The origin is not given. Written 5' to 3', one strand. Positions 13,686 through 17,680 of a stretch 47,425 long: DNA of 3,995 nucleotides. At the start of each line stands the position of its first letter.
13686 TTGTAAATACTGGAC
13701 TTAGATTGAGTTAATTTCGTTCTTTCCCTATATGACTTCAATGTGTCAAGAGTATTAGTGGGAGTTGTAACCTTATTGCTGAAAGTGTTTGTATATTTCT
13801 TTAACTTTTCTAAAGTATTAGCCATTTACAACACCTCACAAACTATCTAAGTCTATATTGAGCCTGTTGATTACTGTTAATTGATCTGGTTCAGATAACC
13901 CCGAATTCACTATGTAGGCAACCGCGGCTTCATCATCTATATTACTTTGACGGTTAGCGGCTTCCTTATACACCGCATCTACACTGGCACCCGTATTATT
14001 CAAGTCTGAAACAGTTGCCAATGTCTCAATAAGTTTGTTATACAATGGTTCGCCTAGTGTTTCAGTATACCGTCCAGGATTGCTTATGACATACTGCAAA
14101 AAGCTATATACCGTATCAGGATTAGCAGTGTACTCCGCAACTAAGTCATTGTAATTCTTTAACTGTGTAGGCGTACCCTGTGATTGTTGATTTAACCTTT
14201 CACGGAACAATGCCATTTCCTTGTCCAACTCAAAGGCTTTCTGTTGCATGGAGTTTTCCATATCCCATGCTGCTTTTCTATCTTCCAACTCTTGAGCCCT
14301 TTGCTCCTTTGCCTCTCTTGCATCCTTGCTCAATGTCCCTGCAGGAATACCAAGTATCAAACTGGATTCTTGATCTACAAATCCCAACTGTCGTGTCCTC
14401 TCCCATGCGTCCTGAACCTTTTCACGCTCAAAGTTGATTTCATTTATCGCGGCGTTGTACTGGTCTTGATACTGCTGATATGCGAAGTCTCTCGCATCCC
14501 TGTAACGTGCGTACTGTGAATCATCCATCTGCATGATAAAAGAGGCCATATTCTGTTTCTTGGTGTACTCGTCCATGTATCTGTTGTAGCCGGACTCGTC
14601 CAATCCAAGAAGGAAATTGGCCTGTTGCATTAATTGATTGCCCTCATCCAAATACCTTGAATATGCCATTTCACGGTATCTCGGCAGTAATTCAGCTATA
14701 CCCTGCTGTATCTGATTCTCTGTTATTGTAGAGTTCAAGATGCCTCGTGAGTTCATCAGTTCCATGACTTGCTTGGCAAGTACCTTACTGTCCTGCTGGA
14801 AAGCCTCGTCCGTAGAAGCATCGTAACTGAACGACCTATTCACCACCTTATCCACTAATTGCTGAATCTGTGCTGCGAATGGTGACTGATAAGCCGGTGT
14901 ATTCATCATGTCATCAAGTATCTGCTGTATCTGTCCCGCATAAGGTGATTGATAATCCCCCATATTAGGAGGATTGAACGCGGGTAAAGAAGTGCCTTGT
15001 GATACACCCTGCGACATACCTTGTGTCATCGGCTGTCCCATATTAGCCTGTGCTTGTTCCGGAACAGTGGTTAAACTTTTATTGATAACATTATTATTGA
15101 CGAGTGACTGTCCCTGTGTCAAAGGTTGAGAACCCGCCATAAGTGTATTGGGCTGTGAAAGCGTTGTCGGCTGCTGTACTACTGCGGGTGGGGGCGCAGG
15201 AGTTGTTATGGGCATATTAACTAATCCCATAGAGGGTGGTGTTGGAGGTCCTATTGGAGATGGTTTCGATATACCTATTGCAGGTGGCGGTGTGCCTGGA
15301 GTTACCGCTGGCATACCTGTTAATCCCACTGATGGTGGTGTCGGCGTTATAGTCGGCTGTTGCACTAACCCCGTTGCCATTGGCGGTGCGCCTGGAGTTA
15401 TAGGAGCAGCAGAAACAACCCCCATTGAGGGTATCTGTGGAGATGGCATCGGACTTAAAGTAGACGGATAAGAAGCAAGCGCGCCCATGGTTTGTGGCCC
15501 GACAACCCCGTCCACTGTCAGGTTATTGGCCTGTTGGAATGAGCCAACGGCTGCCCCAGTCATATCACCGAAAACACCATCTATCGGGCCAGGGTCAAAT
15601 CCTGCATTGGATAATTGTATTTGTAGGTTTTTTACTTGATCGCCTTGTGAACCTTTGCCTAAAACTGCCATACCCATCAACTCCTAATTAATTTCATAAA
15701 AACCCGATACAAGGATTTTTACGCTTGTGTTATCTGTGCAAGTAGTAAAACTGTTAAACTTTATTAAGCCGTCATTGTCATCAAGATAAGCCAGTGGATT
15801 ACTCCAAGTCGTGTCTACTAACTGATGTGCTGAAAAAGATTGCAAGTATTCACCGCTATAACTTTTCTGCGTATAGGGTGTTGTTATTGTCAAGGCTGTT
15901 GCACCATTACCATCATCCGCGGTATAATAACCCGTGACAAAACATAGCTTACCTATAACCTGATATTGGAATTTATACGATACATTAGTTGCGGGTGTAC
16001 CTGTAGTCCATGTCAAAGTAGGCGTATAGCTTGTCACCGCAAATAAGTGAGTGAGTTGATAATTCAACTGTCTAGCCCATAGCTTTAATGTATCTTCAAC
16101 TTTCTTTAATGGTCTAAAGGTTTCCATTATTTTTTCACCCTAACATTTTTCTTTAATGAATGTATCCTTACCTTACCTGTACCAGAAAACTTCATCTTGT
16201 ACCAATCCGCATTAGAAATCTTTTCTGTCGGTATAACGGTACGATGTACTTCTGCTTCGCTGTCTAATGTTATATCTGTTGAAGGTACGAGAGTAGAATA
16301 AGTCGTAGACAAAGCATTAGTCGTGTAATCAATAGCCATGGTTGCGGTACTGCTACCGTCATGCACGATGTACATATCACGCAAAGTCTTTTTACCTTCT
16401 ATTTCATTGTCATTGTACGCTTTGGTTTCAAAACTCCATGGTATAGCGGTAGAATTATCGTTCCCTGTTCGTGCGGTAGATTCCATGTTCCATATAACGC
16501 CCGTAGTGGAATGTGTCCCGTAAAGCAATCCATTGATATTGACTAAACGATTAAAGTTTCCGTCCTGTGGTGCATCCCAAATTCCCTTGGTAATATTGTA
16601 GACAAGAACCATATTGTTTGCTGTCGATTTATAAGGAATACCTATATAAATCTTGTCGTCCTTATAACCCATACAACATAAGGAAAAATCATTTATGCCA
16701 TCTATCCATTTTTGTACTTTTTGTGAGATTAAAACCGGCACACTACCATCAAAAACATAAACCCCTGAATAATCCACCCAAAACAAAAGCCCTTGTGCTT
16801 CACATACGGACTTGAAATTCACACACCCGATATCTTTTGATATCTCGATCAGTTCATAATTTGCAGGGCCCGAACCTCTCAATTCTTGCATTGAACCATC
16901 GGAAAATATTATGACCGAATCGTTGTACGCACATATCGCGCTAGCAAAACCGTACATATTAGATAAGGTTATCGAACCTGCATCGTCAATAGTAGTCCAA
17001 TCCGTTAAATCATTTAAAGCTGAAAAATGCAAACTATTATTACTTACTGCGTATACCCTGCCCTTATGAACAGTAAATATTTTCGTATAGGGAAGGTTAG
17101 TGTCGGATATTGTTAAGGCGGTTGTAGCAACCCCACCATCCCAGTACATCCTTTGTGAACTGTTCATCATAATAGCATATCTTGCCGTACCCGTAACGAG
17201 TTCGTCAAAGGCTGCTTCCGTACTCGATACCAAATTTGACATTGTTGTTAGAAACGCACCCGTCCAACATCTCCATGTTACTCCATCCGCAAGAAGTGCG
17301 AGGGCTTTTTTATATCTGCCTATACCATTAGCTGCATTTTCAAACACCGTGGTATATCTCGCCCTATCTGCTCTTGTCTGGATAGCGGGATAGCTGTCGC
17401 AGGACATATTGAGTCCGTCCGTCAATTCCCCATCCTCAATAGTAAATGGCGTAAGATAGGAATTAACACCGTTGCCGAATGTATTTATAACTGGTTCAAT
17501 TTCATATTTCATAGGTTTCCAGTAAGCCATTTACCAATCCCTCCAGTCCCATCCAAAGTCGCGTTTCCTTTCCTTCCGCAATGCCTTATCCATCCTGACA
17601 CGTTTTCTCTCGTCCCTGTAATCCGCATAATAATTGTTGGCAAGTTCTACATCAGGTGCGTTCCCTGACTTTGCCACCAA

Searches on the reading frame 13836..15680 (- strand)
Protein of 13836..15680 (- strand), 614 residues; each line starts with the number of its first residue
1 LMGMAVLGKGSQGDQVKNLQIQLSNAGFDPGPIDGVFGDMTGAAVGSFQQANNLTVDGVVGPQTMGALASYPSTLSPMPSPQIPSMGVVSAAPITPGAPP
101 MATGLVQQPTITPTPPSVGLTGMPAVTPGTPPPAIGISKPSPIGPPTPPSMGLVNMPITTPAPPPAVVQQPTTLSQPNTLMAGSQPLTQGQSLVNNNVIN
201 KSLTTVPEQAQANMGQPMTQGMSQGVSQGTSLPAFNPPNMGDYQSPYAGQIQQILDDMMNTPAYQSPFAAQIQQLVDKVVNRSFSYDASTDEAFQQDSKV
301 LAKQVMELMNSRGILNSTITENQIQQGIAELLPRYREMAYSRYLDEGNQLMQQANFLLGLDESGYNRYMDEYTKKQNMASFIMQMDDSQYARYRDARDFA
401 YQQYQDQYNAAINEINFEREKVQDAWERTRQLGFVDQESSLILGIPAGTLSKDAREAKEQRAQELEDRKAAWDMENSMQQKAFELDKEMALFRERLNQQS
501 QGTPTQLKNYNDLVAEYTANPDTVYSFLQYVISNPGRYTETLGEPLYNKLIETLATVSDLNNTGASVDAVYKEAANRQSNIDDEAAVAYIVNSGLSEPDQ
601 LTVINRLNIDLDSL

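Call 12: search_protein_families(library=phrogs, max_evalue=0.001, proteins=[window:13836-15680:-])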
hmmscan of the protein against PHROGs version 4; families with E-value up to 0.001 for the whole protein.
window:13836-15680:- (614 aa): 7 families
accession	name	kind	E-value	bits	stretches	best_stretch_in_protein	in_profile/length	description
phrog_2649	-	lysis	2.6e-15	58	1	6-71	174-238/261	endolysin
phrog_1224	-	head and packaging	1e-13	52.4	1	4-70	1-66/438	endolysin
phrog_1493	-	lysis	1.1e-13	52.1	1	9-72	243-309/394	endolysin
phrog_1512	-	lysis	1.9e-07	32.4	1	6-81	176-255/314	endolysin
phrog_17214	-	lysis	6.6e-07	30.3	1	5-71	243-315/322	endolysin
phrog_6707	-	lysis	4.8e-06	26.6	1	12-70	184-244/311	endolysin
phrog_16428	-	lysis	1.4e-05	25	1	13-68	460-518/520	endolysin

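Call 53: search_protein_families(library=pfam, max_evalue=0.01, proteins=[window:13836-15680:-])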
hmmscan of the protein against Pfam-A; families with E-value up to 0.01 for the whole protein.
window:13836-15680:- (614 aa): 1 family
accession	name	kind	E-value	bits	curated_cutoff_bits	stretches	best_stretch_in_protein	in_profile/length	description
PF01471.23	PG_binding_1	-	2.5e-20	72.8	23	1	12-68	1-57/57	Putative peptidoglycan binding domain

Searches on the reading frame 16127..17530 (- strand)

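Call 12: search_protein_families(library=phrogs, max_evalue=0.001, proteins=[window:16127-17530:-])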
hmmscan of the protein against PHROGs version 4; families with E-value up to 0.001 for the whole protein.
window:16127-17530:- (467 aa): 2 families
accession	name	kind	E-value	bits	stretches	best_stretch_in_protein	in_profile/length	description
phrog_3287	-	head and packaging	2.7e-12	47.3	1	164-425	172-437/524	virion structural protein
phrog_511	-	head and packaging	1.4e-10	41.2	1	160-355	577-763/862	internal virion protein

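Call 53: search_protein_families(library=pfam, max_evalue=0.01, proteins=[window:16127-17530:-])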
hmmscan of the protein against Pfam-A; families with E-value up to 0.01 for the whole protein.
window:16127-17530:- (467 aa): 0 families
